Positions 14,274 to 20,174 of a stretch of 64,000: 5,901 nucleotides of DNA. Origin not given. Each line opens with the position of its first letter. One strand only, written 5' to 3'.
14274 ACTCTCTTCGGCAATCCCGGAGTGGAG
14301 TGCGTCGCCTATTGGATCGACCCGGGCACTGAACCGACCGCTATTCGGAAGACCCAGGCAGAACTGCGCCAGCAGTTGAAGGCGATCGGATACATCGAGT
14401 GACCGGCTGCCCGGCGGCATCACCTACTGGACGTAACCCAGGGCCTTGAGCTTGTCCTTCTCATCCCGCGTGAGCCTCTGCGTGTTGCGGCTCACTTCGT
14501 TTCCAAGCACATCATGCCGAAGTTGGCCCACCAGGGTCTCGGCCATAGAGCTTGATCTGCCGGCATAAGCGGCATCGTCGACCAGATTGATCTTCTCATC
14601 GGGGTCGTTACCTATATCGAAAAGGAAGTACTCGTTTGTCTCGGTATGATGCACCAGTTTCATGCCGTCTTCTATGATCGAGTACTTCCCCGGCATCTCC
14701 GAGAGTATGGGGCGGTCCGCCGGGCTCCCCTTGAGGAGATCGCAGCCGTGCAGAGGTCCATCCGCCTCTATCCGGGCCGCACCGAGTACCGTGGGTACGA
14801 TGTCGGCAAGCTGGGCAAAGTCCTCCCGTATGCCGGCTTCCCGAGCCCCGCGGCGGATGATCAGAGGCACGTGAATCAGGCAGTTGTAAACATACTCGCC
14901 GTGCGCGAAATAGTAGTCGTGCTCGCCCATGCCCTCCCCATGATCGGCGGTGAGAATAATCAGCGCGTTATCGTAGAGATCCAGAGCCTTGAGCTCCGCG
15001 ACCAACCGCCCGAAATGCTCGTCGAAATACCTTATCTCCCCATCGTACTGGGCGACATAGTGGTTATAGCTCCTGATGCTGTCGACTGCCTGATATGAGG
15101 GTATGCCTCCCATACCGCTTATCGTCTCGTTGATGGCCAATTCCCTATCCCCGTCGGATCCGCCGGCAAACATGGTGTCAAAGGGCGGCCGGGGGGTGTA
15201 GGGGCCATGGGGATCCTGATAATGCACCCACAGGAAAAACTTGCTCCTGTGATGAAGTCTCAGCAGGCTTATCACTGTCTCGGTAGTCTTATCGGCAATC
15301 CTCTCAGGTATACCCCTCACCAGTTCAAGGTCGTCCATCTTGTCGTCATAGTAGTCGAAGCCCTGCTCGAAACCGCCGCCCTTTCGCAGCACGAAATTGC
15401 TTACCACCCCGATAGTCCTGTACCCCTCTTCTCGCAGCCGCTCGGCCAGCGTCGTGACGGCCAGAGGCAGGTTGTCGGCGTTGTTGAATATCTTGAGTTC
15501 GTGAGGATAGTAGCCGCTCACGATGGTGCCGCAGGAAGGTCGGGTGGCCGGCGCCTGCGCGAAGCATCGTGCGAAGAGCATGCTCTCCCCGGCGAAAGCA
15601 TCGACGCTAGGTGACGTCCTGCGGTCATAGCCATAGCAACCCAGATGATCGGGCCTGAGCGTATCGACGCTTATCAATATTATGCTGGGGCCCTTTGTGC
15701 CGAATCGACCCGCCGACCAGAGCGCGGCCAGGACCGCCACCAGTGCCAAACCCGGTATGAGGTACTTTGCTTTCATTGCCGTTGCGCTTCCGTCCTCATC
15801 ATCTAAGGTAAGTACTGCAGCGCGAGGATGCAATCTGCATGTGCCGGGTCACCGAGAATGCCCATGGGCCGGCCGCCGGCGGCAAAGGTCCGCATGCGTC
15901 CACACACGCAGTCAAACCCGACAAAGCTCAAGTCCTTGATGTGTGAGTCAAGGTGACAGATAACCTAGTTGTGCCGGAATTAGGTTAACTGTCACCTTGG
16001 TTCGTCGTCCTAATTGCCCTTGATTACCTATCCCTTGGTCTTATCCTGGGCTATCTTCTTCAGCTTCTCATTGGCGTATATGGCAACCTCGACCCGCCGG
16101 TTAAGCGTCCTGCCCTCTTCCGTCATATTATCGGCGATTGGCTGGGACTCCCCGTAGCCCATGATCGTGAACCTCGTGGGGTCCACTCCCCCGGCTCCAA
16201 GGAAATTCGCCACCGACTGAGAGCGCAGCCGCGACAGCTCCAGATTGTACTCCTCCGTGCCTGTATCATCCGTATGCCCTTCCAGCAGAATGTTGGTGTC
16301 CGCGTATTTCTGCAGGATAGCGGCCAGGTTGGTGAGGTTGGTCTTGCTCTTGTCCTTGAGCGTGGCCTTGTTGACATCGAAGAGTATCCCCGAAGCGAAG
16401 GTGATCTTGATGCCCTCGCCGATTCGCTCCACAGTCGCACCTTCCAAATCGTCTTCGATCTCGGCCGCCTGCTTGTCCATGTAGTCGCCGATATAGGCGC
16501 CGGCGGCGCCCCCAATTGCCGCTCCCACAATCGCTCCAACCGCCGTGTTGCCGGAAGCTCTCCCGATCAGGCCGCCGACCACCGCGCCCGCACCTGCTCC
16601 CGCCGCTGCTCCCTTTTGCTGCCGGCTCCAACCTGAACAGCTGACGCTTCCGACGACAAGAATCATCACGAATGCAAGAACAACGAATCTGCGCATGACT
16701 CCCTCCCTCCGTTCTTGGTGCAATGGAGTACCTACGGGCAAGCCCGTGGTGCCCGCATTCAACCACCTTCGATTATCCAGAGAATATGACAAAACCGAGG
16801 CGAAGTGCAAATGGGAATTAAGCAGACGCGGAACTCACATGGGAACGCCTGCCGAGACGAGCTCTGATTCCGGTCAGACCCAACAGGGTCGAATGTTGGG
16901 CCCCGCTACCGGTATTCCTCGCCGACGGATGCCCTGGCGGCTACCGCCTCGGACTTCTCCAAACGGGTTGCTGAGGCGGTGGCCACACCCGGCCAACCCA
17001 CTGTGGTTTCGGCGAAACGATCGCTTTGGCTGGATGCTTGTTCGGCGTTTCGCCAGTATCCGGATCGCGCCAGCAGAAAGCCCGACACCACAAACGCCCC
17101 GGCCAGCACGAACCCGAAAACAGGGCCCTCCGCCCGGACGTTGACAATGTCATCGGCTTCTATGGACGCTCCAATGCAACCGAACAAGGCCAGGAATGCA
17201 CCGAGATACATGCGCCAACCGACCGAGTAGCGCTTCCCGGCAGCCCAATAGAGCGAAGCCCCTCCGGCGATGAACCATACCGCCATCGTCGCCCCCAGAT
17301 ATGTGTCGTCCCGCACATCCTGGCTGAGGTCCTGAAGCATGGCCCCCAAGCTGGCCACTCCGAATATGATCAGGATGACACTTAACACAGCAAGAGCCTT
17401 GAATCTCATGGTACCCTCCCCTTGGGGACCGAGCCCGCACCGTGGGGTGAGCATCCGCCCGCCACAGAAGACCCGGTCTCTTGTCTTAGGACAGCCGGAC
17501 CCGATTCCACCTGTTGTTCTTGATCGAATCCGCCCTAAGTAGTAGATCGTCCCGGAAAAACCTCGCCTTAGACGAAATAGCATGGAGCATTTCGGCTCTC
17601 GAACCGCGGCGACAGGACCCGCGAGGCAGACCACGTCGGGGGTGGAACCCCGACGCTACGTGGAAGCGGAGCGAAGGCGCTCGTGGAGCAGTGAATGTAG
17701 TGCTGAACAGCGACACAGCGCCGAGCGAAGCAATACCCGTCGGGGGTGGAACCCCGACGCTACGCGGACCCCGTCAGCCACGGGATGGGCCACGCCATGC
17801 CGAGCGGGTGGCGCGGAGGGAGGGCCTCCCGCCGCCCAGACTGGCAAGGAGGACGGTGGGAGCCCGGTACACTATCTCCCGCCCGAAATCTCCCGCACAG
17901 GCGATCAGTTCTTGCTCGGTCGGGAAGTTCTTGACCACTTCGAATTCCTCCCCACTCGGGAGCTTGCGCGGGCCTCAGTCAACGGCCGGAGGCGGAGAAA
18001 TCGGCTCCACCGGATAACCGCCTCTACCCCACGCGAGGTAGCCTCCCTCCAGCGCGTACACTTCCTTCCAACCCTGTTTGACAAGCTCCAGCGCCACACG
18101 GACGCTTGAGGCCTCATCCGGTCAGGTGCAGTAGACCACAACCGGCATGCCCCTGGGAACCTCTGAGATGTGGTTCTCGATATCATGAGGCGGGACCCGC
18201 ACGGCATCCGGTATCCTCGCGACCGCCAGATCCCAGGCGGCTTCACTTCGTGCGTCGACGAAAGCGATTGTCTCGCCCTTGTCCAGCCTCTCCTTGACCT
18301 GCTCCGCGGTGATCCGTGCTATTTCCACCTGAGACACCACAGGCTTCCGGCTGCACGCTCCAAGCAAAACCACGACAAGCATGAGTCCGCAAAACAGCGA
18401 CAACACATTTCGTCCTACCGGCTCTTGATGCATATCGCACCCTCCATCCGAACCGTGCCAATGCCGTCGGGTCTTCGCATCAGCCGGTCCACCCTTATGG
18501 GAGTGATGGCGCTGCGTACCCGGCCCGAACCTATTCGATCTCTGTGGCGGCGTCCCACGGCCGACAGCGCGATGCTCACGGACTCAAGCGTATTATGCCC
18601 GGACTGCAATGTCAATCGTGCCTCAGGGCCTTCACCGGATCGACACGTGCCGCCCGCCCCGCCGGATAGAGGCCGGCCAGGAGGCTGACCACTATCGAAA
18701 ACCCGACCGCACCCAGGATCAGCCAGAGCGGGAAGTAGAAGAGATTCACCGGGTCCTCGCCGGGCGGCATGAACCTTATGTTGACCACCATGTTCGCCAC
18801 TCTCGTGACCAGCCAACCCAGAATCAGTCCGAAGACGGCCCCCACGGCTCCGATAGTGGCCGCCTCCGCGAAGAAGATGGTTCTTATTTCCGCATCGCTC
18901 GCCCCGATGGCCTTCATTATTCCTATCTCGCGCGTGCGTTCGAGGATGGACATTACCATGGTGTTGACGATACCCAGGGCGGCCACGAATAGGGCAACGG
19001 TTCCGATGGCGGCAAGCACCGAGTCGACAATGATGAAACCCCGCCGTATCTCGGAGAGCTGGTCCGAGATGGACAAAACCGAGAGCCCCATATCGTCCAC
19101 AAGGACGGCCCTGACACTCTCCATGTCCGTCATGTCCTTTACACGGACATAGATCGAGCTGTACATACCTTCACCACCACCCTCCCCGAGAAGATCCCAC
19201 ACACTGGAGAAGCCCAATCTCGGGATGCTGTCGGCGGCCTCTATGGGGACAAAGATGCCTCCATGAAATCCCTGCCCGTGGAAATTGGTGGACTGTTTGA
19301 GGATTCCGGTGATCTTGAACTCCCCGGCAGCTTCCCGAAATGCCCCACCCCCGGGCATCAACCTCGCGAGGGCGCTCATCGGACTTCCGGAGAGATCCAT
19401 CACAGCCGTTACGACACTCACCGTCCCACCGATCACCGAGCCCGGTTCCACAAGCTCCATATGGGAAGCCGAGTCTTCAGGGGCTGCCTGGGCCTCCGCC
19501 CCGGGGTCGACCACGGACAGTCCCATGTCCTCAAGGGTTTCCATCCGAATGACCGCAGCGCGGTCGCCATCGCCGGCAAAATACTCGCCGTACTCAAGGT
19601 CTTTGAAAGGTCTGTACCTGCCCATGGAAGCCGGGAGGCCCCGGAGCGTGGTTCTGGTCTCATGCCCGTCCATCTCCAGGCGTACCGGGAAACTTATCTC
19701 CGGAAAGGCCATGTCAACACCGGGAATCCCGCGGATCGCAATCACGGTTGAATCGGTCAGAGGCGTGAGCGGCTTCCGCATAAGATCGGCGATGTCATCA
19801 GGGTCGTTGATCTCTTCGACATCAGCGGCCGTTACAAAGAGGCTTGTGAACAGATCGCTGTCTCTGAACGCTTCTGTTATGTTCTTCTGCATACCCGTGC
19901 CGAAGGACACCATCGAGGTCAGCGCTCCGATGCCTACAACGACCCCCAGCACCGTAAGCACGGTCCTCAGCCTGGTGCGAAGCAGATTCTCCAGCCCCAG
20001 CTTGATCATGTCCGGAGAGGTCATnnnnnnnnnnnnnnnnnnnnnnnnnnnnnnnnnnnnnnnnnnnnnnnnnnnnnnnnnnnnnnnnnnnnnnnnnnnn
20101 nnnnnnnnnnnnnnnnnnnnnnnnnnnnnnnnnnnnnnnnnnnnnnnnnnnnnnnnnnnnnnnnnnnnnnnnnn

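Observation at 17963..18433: Rhodanese lipoprotein with TGA exactly at the catalytic residue plus a downstream hairpin: candidate selenoprotein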

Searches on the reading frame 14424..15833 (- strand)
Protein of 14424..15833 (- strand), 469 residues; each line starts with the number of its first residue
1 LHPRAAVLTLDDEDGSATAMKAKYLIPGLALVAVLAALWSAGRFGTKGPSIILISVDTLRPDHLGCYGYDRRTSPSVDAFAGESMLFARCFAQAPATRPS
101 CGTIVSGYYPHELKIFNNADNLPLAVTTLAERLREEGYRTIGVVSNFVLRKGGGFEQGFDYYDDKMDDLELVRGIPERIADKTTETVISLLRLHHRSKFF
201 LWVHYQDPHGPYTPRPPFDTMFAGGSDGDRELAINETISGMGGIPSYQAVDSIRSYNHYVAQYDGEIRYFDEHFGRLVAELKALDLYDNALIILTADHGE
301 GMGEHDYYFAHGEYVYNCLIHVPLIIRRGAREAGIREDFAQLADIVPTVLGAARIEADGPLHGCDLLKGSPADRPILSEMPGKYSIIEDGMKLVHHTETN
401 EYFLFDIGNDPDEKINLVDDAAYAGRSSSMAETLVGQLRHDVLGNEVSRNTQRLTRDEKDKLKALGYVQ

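Call 43: search_protein_families(library=pfam, proteins=[window:14424-15833:-], max_evalue=0.00001)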
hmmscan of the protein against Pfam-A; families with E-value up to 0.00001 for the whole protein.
window:14424-15833:- (469 aa): 3 families
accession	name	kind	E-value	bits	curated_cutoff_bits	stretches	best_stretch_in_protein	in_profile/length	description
PF00884.28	Sulfatase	-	1.6e-44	152.9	25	1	49-353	1-299/301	Sulfatase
PF01663.27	Phosphodiest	-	1.4e-08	35.2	23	0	263-301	184-222/342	Type I phosphodiesterase / nucleotide pyrophosphatase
PF16347.10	SGSH_C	-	1.5e-07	32.2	29.3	0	303-435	1-149/154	N-sulphoglucosamine sulphohydrolase, C-terminal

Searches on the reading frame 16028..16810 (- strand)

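Call 68: search_protein_families(library=pfam, proteins=[window:16028-16810:-], max_evalue=0.00001)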
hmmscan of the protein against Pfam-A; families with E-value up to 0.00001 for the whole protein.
window:16028-16810:- (260 aa): 3 families
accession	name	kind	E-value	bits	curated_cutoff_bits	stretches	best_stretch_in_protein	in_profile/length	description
PF00691.25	OmpA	-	1.7e-22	80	27.2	1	143-238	1-98/98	OmpA family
PF13488.11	Gly-zipper_Omp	-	3.6e-12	46.4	25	1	71-114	2-45/46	Glycine zipper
PF13441.11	Gly-zipper_YMGG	-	1.5e-08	34.6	28.9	1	63-110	2-45/45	YMGG-like Gly-zipper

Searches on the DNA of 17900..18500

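Call 69: search_rna_families(source=window, start=17900, end=18500, threshold=evalue, max_evalue=10)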
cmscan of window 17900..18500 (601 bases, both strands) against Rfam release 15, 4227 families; matches with E-value up to 10: 0.
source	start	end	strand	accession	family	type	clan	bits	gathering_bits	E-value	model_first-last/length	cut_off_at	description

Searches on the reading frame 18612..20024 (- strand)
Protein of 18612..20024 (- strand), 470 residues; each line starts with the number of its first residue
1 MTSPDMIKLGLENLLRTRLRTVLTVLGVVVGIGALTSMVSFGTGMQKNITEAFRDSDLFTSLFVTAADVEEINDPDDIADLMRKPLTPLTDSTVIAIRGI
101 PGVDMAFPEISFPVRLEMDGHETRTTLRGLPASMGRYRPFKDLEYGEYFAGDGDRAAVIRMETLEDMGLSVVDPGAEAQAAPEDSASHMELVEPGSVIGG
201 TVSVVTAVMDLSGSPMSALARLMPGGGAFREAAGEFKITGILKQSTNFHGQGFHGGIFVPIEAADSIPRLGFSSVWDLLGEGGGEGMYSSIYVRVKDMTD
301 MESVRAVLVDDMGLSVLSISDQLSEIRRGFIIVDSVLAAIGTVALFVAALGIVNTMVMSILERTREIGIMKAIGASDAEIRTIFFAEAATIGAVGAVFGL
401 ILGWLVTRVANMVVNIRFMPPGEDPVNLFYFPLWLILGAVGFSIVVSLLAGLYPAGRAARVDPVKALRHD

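Call 68: search_protein_families(library=pfam, proteins=[window:18612-20024:-], max_evalue=0.00001)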
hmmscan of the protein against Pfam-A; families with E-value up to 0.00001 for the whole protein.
window:18612-20024:- (470 aa): 2 families
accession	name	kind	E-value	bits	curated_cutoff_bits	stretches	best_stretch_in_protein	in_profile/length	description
PF02687.27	FtsX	-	1.3e-23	83.8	25.5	1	339-463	2-120/120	FtsX-like permease C-terminal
PF12704.14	MacB_PCD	-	5.1e-19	69.8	27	1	21-307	1-203/207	MacB-like periplasmic core domain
